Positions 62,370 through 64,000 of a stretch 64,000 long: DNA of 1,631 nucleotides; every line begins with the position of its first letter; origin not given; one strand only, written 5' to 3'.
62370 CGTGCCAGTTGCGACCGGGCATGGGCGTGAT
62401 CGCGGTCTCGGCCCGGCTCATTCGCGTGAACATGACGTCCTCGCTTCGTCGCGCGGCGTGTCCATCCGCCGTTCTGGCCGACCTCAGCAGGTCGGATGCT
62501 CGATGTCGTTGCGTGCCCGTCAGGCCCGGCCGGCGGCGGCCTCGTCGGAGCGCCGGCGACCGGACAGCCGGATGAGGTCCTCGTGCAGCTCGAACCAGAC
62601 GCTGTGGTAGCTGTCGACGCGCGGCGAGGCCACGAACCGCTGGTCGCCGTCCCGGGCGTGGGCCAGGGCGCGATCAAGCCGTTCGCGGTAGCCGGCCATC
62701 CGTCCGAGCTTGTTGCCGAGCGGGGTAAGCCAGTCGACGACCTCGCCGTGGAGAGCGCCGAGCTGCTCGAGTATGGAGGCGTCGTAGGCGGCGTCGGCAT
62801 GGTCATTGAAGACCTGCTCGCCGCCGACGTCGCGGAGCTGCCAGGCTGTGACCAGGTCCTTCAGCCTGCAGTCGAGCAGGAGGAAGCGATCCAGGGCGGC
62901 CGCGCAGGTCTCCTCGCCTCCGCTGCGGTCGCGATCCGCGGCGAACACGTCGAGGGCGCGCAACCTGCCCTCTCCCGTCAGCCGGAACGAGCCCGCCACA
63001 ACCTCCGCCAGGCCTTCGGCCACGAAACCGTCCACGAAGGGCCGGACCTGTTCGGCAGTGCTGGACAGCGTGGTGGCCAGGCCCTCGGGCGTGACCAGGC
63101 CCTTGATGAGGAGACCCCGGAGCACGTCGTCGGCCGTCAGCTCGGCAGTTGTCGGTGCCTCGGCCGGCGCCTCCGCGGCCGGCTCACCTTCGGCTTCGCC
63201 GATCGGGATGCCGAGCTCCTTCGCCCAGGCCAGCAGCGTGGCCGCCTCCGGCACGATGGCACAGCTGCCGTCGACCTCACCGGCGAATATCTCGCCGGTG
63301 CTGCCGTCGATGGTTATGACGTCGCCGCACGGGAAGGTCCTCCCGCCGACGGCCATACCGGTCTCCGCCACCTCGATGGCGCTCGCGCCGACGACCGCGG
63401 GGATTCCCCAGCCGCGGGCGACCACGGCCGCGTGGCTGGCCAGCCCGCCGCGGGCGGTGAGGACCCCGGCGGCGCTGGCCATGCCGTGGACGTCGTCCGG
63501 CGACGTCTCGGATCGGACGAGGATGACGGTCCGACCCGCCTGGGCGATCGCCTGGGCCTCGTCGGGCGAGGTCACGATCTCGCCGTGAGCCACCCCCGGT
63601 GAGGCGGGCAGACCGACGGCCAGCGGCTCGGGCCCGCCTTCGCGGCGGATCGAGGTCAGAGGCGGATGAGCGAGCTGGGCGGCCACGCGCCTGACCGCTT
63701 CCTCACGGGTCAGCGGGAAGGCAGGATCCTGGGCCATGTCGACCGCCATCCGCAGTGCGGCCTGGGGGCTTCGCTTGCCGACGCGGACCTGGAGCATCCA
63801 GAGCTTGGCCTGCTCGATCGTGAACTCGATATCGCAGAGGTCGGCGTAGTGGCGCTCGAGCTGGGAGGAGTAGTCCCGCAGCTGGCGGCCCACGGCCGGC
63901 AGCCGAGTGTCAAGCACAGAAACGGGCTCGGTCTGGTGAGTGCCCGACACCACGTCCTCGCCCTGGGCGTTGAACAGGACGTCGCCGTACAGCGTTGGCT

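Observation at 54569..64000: Ten-gene minus-strand cluster with a PEP/phosphoryl-transfer theme, built largely from uncharacterised families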

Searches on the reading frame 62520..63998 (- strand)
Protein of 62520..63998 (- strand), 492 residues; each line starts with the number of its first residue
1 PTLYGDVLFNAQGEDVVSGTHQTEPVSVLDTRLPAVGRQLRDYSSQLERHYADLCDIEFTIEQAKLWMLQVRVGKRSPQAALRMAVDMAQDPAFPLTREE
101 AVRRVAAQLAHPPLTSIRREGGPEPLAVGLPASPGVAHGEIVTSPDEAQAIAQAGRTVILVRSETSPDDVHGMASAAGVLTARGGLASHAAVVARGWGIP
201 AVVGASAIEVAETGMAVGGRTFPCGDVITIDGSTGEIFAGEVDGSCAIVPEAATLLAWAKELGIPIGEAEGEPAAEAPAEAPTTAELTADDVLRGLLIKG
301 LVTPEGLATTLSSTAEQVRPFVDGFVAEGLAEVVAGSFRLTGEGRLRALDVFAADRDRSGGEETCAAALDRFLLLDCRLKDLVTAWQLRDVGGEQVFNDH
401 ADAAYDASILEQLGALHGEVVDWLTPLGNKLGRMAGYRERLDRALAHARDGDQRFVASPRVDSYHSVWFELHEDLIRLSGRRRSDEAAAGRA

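Call 5: search_protein_families(library=pfam, proteins=[window:62520-63953:-], max_evalue=0.01)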
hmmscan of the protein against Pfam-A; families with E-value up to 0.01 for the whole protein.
window:62520-63953:- (477 aa): 2 families
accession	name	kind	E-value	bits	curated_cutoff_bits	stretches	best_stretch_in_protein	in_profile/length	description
PF00391.29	PEP-utilizers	-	3.8e-22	78.1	23.1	1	143-220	5-72/72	PEP-utilising enzyme, mobile domain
PF01326.24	PPDK_N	-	3.5e-08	33.6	27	1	23-73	271-323/328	Pyruvate phosphate dikinase, AMP/ATP-binding domain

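Call 6: search_protein_families(library=ncbifam, proteins=[window:62520-63953:-], max_evalue=0.01)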
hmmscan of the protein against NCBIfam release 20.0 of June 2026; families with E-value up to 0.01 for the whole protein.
window:62520-63953:- (477 aa): 26 families (the best 25 are shown)
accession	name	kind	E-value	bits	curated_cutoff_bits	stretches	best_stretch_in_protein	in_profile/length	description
TIGR01828.1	pyru_phos_dikin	equivalog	7.2e-73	245.9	843.45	1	2-247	280-526/865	pyruvate, phosphate dikinase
NF004531.0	PRK05878.1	equivalog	3.4e-57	194.2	456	1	1-232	242-464/534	pyruvate, phosphate dikinase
NF005057.0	PRK06464.1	equivalog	6.9e-23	80.6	598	1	24-231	298-469/798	phosphoenolpyruvate synthase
TIGR01418.1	PEP_synth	equivalog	4.8e-17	61.6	739.75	1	24-232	292-466/784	pyruvate, water dikinase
NF004882.0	PRK06241.2-3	equivalog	9.7e-15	53.7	850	1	113-222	719-816/827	phosphoenolpyruvate synthase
NF004881.0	PRK06241.2-2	equivalog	9.1e-14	50.7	883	1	114-202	791-878/898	phosphoenolpyruvate synthase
NF004878.0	PRK06241.1-3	subfamily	9.5e-12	43.8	945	1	101-199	777-874/891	phosphoenolpyruvate synthase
NF006153.0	PRK08296.1-5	subfamily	1.1e-11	43.9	578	1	112-222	504-603/608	hypothetical protein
NF052631.1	prodigiosin_PigC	equivalog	4.2e-11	41.5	1300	1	113-222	780-879/883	prodigiosin ligase PigC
NF006152.0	PRK08296.1-4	equivalog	3.6e-09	35.6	723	1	114-202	508-596/609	hypothetical protein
NF041857.1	RIF_Ptrans_rph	equivalog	1.2e-08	33.9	999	1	101-191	752-840/864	rifamycin-inactivating phosphotransferase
NF006150.0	PRK08296.1-2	subfamily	5.2e-08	31.6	650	1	113-224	504-604/633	hypothetical protein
NF006151.0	PRK08296.1-3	equivalog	5.9e-08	31.7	693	1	60-192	459-580/604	hypothetical protein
NF004879.0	PRK06241.1-4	equivalog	6.9e-08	31.1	976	1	103-191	758-844/868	phosphoenolpyruvate synthase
NF004883.0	PRK06241.2-4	equivalog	1.7e-07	29.8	1063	1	119-194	819-892/928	phosphoenolpyruvate synthase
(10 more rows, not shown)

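Call 17: search_solved_structures(query=window:62520-63998:-, max_evalue=0.01)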
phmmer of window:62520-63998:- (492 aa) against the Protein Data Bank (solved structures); distinct sequences matched with E-value up to 0.01: 20.
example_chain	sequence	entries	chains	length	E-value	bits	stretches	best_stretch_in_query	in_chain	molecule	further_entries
1ggo_A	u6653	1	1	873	1.4e-61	212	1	3-261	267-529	PROTEIN (PYRUVATE, PHOSPHATE DIKINASE)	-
1jde_A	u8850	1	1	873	4.9e-61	210.2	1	3-261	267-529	PYRUVATE, PHOSPHATE DIKINASE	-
1dik_A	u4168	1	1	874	4.9e-61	210.2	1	3-261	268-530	PYRUVATE PHOSPHATE DIKINASE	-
1kbl_A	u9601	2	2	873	4.9e-61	210.2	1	3-261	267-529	PYRUVATE PHOSPHATE DIKINASE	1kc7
9pzl_A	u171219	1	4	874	4.9e-61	210.2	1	3-261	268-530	Pyruvate, phosphate dikinase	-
2r82_A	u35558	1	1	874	1.7e-60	208.4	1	3-261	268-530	Pyruvate, phosphate dikinase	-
2dik_A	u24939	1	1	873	3.4e-60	207.5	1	3-261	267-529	PROTEIN (PYRUVATE PHOSPHATE DIKINASE)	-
5jvn_A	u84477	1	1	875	7.9e-60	206.2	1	3-262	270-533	Pyruvate, phosphate dikinase, chloroplastic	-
5jvj_A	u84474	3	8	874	4.2e-57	197.3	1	3-259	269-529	Pyruvate, phosphate dikinase, chloroplastic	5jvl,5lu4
1vbg_A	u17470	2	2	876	3.2e-55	191.1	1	3-261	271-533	pyruvate,orthophosphate dikinase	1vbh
2x0s_A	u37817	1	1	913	1.5e-49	172.4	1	29-263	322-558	PYRUVATE PHOSPHATE DIKINASE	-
2fm4_A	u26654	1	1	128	5.2e-31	111.2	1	124-243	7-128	Pyruvate, phosphate dikinase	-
9dae_A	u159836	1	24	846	1.5e-11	47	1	124-243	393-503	Phosphoenolpyruvate synthase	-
8a8e_A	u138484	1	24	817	7.1e-11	44.8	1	124-239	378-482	Phosphoenolpyruvate synthase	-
2ols_A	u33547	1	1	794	6.7e-08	35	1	135-244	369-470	Phosphoenolpyruvate synthase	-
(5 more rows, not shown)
